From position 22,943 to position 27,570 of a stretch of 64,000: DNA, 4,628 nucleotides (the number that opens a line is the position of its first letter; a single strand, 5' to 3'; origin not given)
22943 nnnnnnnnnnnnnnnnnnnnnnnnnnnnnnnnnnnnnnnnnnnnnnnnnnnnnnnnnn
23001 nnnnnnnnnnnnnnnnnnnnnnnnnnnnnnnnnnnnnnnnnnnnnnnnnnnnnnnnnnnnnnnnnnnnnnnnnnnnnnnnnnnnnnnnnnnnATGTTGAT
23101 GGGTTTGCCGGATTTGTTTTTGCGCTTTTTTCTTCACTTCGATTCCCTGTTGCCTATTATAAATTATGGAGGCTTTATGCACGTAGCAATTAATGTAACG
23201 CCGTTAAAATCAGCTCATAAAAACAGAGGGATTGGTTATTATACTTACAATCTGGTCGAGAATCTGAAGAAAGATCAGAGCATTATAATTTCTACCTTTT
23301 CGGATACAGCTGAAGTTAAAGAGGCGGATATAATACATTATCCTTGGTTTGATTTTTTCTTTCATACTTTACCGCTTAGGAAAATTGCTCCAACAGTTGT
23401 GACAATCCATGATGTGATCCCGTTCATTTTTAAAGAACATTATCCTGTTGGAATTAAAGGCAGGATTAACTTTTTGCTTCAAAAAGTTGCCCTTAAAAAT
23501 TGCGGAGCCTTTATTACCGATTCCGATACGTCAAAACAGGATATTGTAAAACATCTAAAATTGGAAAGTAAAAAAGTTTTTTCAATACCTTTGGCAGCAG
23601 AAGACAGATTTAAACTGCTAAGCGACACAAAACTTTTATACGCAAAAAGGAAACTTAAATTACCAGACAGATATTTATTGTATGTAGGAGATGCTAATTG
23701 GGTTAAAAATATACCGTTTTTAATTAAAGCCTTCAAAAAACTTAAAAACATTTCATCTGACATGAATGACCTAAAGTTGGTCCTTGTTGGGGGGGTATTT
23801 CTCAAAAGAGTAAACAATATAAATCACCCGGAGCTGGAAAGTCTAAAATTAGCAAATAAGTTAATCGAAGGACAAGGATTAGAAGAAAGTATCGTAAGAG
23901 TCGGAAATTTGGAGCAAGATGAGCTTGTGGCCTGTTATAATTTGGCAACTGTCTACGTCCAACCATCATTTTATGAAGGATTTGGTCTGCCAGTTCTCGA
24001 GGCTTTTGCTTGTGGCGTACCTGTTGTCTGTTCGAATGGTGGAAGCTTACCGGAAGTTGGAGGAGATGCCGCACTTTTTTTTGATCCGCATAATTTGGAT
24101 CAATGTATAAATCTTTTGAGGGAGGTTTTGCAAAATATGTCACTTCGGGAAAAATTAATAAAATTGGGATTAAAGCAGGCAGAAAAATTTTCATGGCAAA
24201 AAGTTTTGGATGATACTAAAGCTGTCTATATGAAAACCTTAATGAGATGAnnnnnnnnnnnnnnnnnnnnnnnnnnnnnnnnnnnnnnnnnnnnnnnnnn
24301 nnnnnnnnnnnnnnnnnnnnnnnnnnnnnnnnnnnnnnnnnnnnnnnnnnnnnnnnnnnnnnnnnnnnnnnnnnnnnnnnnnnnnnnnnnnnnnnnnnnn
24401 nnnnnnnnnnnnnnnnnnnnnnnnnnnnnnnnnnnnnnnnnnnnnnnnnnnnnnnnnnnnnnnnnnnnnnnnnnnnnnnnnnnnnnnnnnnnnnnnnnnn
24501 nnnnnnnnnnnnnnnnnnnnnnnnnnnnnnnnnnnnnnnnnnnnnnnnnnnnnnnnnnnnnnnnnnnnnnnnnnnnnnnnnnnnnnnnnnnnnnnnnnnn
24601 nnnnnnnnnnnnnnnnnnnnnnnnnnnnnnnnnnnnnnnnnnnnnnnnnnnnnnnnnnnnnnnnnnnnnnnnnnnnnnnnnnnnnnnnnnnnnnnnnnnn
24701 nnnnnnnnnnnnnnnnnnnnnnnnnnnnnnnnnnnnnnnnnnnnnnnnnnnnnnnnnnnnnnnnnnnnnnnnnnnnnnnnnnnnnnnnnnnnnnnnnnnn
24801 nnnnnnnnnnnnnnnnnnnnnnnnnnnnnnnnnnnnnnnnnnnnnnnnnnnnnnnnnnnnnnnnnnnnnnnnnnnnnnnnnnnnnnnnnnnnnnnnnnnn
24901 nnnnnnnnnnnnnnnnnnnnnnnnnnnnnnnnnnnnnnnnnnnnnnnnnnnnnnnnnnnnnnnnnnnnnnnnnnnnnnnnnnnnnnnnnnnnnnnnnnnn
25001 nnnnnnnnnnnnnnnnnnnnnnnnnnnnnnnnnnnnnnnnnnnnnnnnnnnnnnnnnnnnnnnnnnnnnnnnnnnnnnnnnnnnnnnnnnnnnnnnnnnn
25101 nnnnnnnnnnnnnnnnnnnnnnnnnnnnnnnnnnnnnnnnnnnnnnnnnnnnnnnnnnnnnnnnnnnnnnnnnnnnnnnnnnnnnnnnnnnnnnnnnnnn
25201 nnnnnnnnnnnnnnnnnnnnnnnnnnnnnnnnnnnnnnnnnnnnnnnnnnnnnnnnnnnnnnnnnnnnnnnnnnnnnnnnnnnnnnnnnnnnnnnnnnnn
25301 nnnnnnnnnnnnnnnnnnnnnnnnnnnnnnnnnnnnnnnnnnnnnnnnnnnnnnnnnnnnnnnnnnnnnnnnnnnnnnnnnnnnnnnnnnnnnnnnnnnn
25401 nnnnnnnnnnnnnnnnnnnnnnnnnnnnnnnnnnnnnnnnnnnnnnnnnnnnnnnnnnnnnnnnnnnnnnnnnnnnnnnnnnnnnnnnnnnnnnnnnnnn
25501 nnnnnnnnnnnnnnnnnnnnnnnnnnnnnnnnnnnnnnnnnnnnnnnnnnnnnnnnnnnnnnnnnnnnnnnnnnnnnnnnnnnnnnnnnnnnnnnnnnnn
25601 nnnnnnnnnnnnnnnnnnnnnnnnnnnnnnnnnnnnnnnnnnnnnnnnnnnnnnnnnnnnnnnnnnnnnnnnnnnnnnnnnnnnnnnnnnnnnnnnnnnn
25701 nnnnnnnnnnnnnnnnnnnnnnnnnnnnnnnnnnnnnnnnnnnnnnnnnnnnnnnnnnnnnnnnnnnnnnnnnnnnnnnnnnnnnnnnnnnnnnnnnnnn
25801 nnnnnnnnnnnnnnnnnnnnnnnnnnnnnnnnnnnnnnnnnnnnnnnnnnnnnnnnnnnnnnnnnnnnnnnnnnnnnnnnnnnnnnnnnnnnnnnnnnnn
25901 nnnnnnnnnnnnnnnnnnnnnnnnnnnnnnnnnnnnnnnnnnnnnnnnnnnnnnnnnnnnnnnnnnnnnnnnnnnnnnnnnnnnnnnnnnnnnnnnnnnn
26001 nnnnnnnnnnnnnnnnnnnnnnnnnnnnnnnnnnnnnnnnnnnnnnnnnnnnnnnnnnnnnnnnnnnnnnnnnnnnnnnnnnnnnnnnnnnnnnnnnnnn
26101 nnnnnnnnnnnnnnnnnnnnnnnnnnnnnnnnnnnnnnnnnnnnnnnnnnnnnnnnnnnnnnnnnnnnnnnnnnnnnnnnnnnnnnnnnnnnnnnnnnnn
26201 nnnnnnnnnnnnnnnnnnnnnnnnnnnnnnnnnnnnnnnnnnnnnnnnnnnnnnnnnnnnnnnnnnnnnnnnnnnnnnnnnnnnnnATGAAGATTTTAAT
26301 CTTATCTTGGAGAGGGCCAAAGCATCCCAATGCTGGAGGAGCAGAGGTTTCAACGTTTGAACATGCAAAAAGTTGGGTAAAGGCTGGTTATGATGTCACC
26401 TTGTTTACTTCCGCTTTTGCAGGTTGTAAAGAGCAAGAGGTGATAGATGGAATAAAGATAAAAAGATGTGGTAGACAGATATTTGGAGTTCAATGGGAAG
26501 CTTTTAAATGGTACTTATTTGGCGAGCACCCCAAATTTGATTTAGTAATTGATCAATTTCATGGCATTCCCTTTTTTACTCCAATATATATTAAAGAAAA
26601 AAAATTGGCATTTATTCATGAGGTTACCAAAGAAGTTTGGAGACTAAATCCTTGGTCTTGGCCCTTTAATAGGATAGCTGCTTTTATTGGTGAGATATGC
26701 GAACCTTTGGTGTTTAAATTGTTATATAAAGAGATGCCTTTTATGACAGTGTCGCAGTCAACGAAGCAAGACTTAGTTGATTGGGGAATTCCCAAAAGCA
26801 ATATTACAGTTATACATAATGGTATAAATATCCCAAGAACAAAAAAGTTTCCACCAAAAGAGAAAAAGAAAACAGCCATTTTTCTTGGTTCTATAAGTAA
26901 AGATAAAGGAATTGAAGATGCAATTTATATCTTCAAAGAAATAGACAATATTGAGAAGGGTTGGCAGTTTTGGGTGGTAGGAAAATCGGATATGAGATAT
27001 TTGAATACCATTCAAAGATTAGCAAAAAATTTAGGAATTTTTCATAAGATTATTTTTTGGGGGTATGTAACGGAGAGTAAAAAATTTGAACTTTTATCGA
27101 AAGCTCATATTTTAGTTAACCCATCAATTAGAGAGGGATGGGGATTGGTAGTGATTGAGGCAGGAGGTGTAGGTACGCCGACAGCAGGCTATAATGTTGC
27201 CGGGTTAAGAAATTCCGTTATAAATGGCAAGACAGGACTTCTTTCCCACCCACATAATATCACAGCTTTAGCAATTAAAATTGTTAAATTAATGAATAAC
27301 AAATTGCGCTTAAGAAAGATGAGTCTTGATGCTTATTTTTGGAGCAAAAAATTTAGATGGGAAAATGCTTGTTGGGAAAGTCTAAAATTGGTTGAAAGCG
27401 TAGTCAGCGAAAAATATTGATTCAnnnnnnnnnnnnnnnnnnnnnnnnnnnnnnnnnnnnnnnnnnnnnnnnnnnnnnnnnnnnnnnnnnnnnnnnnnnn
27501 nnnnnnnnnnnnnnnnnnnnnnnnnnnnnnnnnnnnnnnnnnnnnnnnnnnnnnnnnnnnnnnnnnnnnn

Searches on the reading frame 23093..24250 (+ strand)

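Call 21: search_protein_families(library=pfam, proteins=[window:23093-24250:+], max_evalue=0.01)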
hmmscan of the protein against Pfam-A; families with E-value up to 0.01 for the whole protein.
window:23093-24250:+ (385 aa): 6 families
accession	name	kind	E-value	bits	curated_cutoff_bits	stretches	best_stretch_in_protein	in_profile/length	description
PF00534.26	Glycos_transf_1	-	9.1e-33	113.7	26.4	1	186-359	9-169/172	Glycosyl transferases group 1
PF13692.12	Glyco_trans_1_4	-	5.6e-24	85.4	27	1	193-348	2-142/142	Glycosyl transferases group 1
PF20706.3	GT4-conflict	-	1.8e-08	34.2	26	1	204-315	211-312/385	Family 4 Glycosyltransferase in conflict systems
PF13439.12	Glyco_transf_4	-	5.1e-08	33.6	28.5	1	77-166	72-163/170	Glycosyltransferase Family 4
PF13524.12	Glyco_trans_1_2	-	3.2e-06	27.6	25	1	266-365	28-132/144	Glycosyl transferase-like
PF13579.12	Glyco_trans_4_4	-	0.007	17.2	29.7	0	80-166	74-156/158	Glycosyl transferase 4-like domain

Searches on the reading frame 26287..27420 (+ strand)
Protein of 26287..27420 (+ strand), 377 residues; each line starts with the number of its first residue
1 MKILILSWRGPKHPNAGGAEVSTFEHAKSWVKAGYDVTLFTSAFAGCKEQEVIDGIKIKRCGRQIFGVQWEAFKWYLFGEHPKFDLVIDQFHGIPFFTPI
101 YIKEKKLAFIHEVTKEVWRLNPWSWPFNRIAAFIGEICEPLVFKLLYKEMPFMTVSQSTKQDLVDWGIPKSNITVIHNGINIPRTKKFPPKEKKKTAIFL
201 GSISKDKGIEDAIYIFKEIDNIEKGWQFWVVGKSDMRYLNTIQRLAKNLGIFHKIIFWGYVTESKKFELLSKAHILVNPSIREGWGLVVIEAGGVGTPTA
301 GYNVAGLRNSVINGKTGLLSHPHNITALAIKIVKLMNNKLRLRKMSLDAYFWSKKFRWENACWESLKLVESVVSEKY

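Call 47: search_protein_families(library=pfam, proteins=[window:26287-27420:+], max_evalue=0.001)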
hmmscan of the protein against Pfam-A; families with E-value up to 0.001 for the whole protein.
window:26287-27420:+ (377 aa): 5 families
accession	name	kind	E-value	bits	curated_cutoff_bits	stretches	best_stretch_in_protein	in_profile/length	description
PF00534.26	Glycos_transf_1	-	3.8e-30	105.1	26.4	1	186-345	7-165/172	Glycosyl transferases group 1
PF13692.12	Glyco_trans_1_4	-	9.6e-25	87.9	27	1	195-338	2-142/142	Glycosyl transferases group 1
PF13439.12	Glyco_transf_4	-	5.4e-14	53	28.5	1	17-182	2-168/170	Glycosyltransferase Family 4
PF20706.3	GT4-conflict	-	2.4e-08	33.8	26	1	172-299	173-308/385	Family 4 Glycosyltransferase in conflict systems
PF13579.12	Glyco_trans_4_4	-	4.3e-05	24.3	29.7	1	17-179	1-158/158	Glycosyl transferase 4-like domain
